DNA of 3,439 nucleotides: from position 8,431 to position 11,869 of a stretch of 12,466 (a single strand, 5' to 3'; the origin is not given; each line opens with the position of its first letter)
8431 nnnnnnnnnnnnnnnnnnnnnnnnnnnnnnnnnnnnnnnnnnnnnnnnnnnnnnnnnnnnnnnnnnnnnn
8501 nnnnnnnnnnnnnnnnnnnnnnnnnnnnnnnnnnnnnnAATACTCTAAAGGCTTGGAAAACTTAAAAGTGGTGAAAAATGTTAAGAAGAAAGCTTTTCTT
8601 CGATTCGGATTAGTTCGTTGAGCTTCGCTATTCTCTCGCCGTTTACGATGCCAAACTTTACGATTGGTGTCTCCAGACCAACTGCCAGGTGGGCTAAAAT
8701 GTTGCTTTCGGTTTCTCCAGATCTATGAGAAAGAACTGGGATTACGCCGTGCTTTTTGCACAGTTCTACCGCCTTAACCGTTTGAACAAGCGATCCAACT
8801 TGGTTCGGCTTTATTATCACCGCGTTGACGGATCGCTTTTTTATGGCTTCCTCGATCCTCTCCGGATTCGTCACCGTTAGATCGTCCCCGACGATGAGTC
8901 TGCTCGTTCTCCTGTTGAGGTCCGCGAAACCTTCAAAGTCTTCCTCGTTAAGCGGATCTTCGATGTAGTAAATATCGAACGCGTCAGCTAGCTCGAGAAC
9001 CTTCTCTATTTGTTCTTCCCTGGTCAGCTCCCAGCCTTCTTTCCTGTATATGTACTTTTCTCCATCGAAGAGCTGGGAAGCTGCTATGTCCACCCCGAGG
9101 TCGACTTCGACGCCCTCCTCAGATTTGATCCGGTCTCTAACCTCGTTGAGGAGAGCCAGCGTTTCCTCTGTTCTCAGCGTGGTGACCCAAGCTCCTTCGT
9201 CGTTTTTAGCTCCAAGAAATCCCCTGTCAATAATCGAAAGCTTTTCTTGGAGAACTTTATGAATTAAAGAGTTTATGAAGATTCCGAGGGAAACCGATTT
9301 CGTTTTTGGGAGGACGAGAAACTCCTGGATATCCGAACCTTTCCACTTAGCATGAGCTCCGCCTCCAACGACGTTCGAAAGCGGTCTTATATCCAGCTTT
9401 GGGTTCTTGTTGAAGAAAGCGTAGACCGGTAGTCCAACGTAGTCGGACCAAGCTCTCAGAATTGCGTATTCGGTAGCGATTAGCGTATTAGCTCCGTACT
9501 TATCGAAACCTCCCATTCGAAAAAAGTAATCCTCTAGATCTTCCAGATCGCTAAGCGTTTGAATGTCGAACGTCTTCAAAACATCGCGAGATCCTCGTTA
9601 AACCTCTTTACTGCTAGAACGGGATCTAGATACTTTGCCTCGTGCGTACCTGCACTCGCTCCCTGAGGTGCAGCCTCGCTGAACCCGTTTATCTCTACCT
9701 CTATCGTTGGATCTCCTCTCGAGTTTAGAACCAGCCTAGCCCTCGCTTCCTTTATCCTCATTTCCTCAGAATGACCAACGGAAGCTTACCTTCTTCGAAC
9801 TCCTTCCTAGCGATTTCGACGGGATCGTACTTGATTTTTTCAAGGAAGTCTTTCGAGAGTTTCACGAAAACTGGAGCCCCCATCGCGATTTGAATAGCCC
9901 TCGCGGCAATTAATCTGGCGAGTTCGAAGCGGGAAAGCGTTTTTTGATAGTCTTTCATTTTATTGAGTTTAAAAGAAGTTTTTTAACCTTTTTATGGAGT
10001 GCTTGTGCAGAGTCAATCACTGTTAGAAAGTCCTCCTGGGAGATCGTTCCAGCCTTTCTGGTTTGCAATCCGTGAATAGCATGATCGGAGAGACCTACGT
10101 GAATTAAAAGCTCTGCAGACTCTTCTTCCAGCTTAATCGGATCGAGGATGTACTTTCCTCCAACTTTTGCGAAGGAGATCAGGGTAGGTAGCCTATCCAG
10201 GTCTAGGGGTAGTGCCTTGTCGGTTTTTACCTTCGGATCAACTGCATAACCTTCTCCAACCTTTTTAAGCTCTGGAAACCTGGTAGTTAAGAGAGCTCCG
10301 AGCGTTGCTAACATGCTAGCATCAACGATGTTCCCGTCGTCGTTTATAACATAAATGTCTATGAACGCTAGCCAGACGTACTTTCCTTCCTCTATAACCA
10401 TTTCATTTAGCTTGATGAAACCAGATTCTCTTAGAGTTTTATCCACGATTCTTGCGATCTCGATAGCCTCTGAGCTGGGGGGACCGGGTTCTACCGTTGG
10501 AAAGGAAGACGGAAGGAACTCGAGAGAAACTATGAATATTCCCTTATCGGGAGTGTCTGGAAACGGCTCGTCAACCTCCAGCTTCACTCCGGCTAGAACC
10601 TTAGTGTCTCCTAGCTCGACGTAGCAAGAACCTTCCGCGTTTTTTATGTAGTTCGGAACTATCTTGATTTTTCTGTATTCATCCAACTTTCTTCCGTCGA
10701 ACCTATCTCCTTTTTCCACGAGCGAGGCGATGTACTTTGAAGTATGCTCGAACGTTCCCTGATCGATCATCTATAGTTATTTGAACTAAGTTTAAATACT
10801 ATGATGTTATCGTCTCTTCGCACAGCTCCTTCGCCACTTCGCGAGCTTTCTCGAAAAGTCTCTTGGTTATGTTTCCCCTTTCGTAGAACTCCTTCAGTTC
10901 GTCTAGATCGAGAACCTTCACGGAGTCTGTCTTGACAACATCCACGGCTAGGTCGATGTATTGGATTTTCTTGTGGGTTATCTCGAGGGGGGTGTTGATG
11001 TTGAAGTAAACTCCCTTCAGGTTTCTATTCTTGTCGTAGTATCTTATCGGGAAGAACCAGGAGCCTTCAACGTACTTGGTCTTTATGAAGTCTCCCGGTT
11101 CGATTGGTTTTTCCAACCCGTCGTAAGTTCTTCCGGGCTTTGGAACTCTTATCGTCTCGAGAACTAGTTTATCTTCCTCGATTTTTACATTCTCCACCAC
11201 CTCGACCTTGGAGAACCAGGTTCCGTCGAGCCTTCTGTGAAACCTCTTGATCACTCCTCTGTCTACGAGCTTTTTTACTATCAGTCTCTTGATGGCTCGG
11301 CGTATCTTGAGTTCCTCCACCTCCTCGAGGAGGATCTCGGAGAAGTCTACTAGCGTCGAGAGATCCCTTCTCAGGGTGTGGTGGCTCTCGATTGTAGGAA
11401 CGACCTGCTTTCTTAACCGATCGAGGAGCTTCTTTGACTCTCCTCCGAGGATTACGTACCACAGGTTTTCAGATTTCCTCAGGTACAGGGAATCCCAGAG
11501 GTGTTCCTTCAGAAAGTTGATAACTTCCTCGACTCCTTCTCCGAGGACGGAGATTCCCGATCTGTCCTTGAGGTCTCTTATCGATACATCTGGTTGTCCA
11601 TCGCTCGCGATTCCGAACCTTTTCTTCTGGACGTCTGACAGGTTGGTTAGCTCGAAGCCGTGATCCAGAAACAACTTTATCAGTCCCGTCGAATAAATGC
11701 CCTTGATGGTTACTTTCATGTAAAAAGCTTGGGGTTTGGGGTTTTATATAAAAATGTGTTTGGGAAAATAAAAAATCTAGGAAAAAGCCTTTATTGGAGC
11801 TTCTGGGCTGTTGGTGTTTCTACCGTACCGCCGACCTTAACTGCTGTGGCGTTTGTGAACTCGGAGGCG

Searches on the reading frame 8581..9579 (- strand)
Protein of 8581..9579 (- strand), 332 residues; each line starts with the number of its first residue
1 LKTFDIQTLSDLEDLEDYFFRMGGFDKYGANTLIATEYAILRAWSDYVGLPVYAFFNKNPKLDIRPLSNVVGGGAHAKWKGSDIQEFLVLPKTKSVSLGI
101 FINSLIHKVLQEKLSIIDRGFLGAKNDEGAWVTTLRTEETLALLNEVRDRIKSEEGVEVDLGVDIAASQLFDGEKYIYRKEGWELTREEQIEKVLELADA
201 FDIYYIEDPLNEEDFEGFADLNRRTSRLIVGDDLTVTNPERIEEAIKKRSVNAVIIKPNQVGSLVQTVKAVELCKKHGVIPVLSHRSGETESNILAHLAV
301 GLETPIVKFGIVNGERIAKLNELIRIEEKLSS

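Call 36: search_protein_families(library=pfam, proteins=[window:8581-9579:-], max_evalue=0.001)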
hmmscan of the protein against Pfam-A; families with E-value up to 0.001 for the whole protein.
window:8581-9579:- (332 aa): 3 families
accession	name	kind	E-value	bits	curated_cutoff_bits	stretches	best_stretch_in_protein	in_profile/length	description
PF00113.28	Enolase_C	-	5.4e-54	183.9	21.5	1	66-331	7-282/296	Enolase, C-terminal TIM barrel domain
PF13378.12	MR_MLE_C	-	1.4e-13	51.5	29.4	1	120-305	14-172/219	Enolase C-terminal domain-like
PF07476.17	MAAL_C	-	2.1e-05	24.3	27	1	222-302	134-216/249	Methylaspartate ammonia-lyase C-terminus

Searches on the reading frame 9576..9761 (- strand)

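Call 36: search_protein_families(library=pfam, proteins=[window:9576-9761:-], max_evalue=0.001)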
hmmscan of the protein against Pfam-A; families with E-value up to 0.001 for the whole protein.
window:9576-9761:- (61 aa): 1 family
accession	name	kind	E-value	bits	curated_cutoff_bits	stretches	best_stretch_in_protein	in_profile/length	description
PF03952.21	Enolase_N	-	2.4e-08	34.6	35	1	3-45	1-48/131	Enolase, N-terminal domain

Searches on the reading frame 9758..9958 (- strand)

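Call 36: search_protein_families(library=pfam, proteins=[window:9758-9958:-], max_evalue=0.001)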
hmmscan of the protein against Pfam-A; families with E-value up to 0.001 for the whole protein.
window:9758-9958:- (66 aa): 1 family
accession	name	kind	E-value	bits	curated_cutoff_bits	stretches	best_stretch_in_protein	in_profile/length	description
PF01192.27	RNA_pol_Rpb6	-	2.3e-12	47.1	26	1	5-60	4-52/53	RNA polymerase Rpb6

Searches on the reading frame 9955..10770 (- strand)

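Call 36: search_protein_families(library=pfam, proteins=[window:9955-10770:-], max_evalue=0.001)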
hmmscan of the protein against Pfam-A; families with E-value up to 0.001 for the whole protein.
window:9955-10770:- (271 aa): 2 families
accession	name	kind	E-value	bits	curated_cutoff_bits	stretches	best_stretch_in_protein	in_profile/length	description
PF01138.27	RNase_PH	-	8.2e-32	110.8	25.5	1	31-166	1-130/130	3' exoribonuclease family, domain 1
PF03725.20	RNase_PH_C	-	5.8e-05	23.4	20.8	1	194-256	2-65/67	3' exoribonuclease family, domain 2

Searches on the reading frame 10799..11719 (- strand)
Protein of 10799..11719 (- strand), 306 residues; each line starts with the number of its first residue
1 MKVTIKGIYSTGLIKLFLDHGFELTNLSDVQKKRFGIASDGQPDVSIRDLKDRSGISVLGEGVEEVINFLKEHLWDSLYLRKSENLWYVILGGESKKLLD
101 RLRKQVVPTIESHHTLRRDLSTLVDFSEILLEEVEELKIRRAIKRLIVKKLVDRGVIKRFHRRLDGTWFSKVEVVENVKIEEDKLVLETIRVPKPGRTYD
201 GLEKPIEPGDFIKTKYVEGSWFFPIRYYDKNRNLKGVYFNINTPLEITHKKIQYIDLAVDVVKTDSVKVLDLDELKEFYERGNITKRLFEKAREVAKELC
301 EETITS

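Call 36: search_protein_families(library=pfam, proteins=[window:10799-11719:-], max_evalue=0.001)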
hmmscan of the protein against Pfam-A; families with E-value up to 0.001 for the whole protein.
window:10799-11719:- (306 aa): 1 family
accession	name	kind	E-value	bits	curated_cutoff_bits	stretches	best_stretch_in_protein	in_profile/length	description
PF04167.18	DUF402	-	3.1e-15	56.5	23.9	1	216-275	7-68/68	Protein of unknown function (DUF402)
